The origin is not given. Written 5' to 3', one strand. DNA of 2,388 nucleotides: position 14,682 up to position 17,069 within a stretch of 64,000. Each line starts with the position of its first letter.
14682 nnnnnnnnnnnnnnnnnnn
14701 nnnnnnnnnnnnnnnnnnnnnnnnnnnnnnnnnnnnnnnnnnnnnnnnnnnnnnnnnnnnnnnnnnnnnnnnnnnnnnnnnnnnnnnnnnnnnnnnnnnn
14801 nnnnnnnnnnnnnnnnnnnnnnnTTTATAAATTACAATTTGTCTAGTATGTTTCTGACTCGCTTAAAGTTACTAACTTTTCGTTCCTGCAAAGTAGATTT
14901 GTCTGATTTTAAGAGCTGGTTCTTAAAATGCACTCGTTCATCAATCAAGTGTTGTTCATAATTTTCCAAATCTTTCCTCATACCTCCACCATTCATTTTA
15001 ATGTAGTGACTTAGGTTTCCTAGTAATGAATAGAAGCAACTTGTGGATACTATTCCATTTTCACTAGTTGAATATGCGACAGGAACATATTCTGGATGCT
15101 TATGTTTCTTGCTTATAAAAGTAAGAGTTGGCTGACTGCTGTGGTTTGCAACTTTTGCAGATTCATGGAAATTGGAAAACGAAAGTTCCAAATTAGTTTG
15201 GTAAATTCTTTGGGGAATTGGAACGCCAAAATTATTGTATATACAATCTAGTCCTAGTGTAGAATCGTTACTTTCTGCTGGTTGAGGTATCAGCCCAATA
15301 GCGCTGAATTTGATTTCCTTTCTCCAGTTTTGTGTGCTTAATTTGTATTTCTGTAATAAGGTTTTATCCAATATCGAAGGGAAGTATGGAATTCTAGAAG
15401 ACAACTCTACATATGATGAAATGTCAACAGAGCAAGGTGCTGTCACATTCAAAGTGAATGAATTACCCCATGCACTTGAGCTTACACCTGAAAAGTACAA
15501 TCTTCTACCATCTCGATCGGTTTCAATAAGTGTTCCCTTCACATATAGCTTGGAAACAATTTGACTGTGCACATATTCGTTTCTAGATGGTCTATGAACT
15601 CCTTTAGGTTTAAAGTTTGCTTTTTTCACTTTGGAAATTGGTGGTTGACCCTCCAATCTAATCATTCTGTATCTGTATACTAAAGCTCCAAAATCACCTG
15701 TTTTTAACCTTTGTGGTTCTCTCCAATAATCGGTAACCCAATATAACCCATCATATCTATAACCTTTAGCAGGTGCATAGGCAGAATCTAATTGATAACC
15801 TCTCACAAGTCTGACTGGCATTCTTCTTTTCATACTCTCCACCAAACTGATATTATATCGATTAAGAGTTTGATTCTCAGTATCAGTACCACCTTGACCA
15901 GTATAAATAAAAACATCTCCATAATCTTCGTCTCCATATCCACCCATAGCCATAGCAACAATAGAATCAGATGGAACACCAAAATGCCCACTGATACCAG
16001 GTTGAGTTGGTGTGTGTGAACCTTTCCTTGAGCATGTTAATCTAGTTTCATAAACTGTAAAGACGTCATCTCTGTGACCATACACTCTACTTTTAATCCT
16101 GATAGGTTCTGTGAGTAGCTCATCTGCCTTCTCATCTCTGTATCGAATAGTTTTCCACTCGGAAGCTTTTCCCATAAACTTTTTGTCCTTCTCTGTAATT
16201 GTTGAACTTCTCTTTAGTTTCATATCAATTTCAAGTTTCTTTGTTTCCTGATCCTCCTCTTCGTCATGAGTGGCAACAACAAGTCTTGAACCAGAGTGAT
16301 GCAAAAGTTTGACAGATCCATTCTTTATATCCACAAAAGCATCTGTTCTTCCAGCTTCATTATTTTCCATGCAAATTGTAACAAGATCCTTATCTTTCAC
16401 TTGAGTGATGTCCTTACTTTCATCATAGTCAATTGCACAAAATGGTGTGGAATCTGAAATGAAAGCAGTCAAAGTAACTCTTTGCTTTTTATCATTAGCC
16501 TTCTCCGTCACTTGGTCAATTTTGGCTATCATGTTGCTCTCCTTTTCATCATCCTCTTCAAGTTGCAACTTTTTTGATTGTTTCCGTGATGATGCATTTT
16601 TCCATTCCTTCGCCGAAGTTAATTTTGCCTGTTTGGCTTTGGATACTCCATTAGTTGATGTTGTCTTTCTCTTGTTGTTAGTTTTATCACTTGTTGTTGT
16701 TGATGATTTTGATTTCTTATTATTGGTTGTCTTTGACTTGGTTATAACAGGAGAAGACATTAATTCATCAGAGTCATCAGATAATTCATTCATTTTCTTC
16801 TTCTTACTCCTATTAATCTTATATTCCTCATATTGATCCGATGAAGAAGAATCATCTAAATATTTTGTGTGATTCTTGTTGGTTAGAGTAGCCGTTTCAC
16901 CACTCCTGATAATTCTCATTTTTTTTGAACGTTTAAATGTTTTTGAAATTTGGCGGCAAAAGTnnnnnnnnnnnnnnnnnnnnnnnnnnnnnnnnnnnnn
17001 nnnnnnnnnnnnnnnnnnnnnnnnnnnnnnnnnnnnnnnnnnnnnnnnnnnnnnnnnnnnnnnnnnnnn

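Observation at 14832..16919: Stand-alone SRA-YDG (methyl-cytosine-binding type) domain protein in an AT-rich protist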

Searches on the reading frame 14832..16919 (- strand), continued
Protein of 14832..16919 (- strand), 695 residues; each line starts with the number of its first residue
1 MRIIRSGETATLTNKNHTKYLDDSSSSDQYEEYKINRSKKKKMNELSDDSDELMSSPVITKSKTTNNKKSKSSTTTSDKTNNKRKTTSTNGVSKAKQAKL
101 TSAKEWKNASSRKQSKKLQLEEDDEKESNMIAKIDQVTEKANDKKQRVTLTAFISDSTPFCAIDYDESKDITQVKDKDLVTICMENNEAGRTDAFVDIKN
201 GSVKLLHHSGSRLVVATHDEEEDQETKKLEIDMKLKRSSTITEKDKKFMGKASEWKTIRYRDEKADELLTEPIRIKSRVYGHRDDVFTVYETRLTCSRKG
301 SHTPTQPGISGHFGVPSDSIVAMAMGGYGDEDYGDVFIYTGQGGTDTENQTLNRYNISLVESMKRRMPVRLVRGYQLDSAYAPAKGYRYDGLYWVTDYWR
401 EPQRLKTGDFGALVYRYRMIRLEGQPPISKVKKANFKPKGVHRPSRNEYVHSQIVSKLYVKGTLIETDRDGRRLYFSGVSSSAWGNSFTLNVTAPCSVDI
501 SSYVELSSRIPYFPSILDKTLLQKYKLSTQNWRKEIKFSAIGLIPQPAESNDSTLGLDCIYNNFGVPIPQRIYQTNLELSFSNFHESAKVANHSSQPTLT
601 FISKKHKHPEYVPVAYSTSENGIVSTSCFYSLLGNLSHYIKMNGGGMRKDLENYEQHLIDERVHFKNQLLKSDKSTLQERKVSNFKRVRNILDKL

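Call 32: fold_search(model_id=the predicted structure, library=pdb)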
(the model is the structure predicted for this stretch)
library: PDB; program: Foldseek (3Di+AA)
matches with E <= 10: 620; with E <= 0.001: 48
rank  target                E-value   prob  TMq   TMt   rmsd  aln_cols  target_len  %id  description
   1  6ghs                  5.7e-11  1.00  0.17  0.38   8.3       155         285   34  Modification dependent TagI restriction endonuclease (released 2018-08-29)
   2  3q0f_X                1.6e-10  1.00  0.16  0.68   4.4       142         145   37  Crystal structure of SUVH5 SRA- methylated CHH DNA complex (released 2011-02-02)
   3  3clz_B                2.0e-10  1.00  0.17  0.51  12.1       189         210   30  The set and ring associated (SRA) domain of UHRF1 bound to methylated DNA (released 2008-04-29)
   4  3q0f_A                2.4e-10  1.00  0.16  0.67   4.3       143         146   37  Crystal structure of SUVH5 SRA- methylated CHH DNA complex (released 2011-02-02)
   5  2zo2_B                3.4e-10  1.00  0.16  0.51   4.8       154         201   37  Mouse NP95 SRA domain non-specific DNA complex (released 2008-09-09)
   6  3q0c_X                4.1e-10  1.00  0.15  0.66   4.6       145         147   36  Crystal structure of SUVH5 SRA-fully methylated CG DNA complex in space group P6122 (released 2011-02-02)
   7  4ygi_A                5.6e-10  1.00  0.15  0.65   4.7       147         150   37  Crystal Structure of SUVH5 SRA bound to fully hydroxymethylated CG DNA (released 2016-02-17)
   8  4pw5_A                6.0e-10  1.00  0.17  0.58   4.0       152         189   33  structure of UHRF2-SRA in complex with a 5hmC-containing DNA, complex I (released 2014-05-07)
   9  2zkd_B                6.0e-10  1.00  0.17  0.51   4.3       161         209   34  Crystal structure of the SRA domain of mouse Np95 in complex with hemi-methylated CpG DNA (released 2008-09-09)
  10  3q0b_X                6.0e-10  1.00  0.16  0.66   4.6       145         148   37  Crystal structure of SUVH5 SRA- fully methylated CG DNA complex in space group P42212 (released 2011-02-02)
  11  9xrl_AL               6.0e-10  1.00  0.17  0.19  14.5       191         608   32  Structure of mouse cytoplasmic lattice (CPL) repeating unit (released 2026-03-18)
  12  2pb7                  7.2e-10  1.00  0.17  0.54  12.2       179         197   33  Crystal Structure of the SRA domain of the human UHRF1 protein (released 2008-04-22)
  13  4pw7_E                8.1e-10  1.00  0.16  0.53   4.6       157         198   31  structure of UHRF2-SRA in complex with a 5mC-containing DNA (released 2014-05-07)
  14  6m2v_B                8.1e-10  1.00  0.16  0.52  12.7       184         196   31  Crystal structure of UHRF1 SRA complexed with fully-mCHG DNA. (released 2021-01-13)
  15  3dwh                  9.2e-10  1.00  0.16  0.53   4.6       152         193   35  Structural and Functional Analysis of SRA domain (released 2008-10-21)
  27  4pw5_B                2.3e-09  1.00  0.17  0.57   4.0       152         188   32  structure of UHRF2-SRA in complex with a 5hmC-containing DNA, complex I (released 2014-05-07)
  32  4pw5_F                3.2e-09  1.00  0.16  0.56   4.4       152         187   32  structure of UHRF2-SRA in complex with a 5hmC-containing DNA, complex I (released 2014-05-07)
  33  4pw6_A                3.4e-09  1.00  0.16  0.55   4.4       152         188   31  structure of UHRF2-SRA in complex with a 5hmC-containing DNA, complex II (released 2014-05-07)
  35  4pw5_E                3.8e-09  1.00  0.17  0.57   4.3       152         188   32  structure of UHRF2-SRA in complex with a 5hmC-containing DNA, complex I (released 2014-05-07)
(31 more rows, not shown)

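Call 33: search_protein_families(library=pfam, alignment_id=A2, max_evalue=0.1)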
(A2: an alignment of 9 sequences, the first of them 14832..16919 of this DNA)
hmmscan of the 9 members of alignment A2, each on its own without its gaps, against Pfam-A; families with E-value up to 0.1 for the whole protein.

A. member 1, window:14832-16919:- (695 aa): 1 family
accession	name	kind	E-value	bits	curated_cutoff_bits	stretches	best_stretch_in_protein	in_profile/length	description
PF02182.23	SAD_SRA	-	6.9e-29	101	30.7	1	285-425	9-148/148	SAD/SRA domain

B. families by the number of members that match (of 9 scanned): 2 families
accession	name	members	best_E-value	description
PF02182.23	SAD_SRA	9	7.3e-34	SAD/SRA domain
PF23863.2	CdsD_PD1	1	0.098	CdsD PD1 domain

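Call 37: find_encoding_contigs(protein=P0002, flank=6000, max_places=2)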
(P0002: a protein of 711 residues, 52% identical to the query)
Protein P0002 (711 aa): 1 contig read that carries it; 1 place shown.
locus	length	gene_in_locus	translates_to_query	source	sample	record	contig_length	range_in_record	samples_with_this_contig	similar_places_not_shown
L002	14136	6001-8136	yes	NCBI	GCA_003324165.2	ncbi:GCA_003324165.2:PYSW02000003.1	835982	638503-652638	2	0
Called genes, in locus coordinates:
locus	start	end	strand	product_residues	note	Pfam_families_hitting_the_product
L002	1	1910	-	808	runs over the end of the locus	-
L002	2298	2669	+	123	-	-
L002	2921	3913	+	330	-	-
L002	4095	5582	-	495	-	PF12323:HTH_OrfB_IS605, PF01385:OrfB_IS605 (weak), PF07282:Cas12f1-like_TNB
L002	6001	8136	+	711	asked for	PF02182:SAD_SRA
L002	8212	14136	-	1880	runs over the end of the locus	-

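Call 38: find_encoding_contigs(protein=P0004, flank=6000, max_places=2)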
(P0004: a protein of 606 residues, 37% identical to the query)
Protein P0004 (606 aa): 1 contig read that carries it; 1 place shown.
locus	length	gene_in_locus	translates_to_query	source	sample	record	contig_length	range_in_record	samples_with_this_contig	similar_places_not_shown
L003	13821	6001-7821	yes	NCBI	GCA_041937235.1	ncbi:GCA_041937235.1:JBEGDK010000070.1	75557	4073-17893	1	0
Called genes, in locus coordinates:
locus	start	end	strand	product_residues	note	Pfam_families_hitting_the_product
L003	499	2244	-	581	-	PF03235:GmrSD_N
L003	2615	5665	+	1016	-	PF21315:FAN1_HTH, PF21170:FAN1_TPR, PF08774:VRR_NUC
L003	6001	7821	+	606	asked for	PF02182:SAD_SRA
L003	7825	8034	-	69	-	-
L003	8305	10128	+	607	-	PF00515:TPR_1 (faint), PF07719:TPR_2 (faint), PF13424:TPR_12 (faint)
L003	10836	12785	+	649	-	PF03063:Prismane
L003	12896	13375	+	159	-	PF00046:Homeodomain, PF05920:Homeobox_KN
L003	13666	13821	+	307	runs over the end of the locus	-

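Call 63: search_protein_families(library=padloc, proteins=[window:14832-16919:-, P0007], max_evalue=0.1)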
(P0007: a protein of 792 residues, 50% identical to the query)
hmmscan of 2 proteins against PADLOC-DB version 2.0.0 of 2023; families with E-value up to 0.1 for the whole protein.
window:14832-16919:- (695 aa): 0 families

P0007 (792 aa): 0 families

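Call 64: search_protein_families(library=ncbifam, proteins=[window:14832-16919:-, P0007], max_evalue=0.1)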
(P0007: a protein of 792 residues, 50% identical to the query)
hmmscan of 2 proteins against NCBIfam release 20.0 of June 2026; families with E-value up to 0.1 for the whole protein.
window:14832-16919:- (695 aa): 0 families

P0007 (792 aa): 0 families

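Call 65: find_encoding_contigs(protein=P0007, flank=3000, max_places=1)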
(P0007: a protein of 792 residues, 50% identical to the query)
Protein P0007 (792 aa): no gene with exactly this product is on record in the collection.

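Call 66: find_encoding_contigs(protein=P0006, flank=3000, max_places=1)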
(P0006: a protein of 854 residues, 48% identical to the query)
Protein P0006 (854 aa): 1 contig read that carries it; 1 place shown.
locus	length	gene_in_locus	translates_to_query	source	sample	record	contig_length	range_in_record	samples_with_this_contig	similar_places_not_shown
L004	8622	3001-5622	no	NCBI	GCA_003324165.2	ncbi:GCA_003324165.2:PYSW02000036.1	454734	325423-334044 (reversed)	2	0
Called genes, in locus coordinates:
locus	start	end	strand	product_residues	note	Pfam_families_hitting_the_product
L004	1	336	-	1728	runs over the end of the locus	PF23704:WHD_GTF3C1_N (weak), PF04182:B-block_TFIIIC, PF24538:DUF7599, PF24657:DUF7646 (faint), PF24101:WHD_GTF3C1 (weak), PF00249:Myb_DNA-binding (faint), PF13921:Myb_DNA-bind_6 (faint), PF20222:DUF6581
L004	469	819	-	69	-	PF03911:Sec61_beta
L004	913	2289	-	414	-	-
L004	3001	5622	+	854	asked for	PF02182:SAD_SRA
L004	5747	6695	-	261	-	PF04193:PQ-loop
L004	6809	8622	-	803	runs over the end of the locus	PF00443:UCH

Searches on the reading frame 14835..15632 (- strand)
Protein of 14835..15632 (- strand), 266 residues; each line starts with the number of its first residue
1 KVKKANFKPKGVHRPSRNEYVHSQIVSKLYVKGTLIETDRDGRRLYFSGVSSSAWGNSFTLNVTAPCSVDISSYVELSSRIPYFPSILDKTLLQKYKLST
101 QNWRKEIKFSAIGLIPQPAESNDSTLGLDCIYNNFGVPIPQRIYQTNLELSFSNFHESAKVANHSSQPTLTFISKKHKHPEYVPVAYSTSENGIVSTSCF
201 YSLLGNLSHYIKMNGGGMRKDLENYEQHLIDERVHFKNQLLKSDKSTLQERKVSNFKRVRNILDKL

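Call 24: search_protein_representatives(alignment_id=A3)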
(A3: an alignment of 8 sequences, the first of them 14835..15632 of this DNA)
Query: 8 sequences, 336 profile positions. Proteins with E-value up to 0.001 (for the whole library): 6; up to 1e-10: 6; up to 1e-30: 6. The best 6 are listed.
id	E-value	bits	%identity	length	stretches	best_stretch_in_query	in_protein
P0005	3.3e-123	428.0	-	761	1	1-336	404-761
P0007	2.1e-122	425.4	-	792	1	1-336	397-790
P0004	8.2e-101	354.4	-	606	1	1-336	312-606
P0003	3.5e-90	319.5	-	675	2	1-336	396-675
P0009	1.5e-83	297.7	-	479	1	25-336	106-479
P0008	5.1e-53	197.3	-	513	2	1-170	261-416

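Call 34: search_solved_structures(query=A3, max_evalue=10)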
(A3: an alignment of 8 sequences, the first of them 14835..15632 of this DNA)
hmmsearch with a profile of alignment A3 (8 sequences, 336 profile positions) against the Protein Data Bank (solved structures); distinct sequences matched with E-value up to 10: 6.
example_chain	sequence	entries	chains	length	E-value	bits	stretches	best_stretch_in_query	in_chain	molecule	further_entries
35zv_J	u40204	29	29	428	0.71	12.7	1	281-314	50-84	26S proteasome regulatory subunit 6B homolog | 26S protease regulatory subunit 6B homolog | RPT3 isoform 1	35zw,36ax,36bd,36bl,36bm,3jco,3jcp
8v9b_A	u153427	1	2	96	1.3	11.8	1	119-156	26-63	Apolipoprotein(a)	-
4bvw_A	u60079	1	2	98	1.4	11.7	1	119-156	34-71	APOLIPOPROTEIN(A)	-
6fvt_K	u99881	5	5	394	1.5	11.6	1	282-314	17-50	26S proteasome regulatory subunit 6B homolog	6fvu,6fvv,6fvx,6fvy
1i71_A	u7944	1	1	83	1.6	11.5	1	119-156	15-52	APOLIPOPROTEIN(A)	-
6fvw_K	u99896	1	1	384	6.9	9.4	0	283-314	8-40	26S proteasome regulatory subunit 6B homolog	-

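Call 42: predict_structure(alignment_id=A3)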
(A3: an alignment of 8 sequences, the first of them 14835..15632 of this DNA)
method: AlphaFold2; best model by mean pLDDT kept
length: 266 residues; sequences in the alignment: 8
mean_pLDDT: 42.4   pTM: 0.19
mean pLDDT of the five models: 42.4, 41.0, 37.8, 34.2, 33.6
residues with pLDDT >= 90: 0; 70-90: 19; 50-70: 44; < 50: 203
segments of 3 or more residues with pLDDT < 50: 1-4, 17-211, 214-216
pLDDT, mean of each block of 10 residues (from residue 1): 51 50 37 37 32 28 28 32 35 38 32 31 36 33 34 37 33 33 38 40 45 50 62 67 62 79 77
secondary structure, 60 per line:
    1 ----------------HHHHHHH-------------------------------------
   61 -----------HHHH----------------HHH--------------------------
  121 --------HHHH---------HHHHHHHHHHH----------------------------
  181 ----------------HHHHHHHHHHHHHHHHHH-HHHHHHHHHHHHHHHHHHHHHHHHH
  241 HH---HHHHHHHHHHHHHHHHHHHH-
elements in order: H17-23 H72-75 H129-132 H142-152 H197-214 H216-242 H246-265
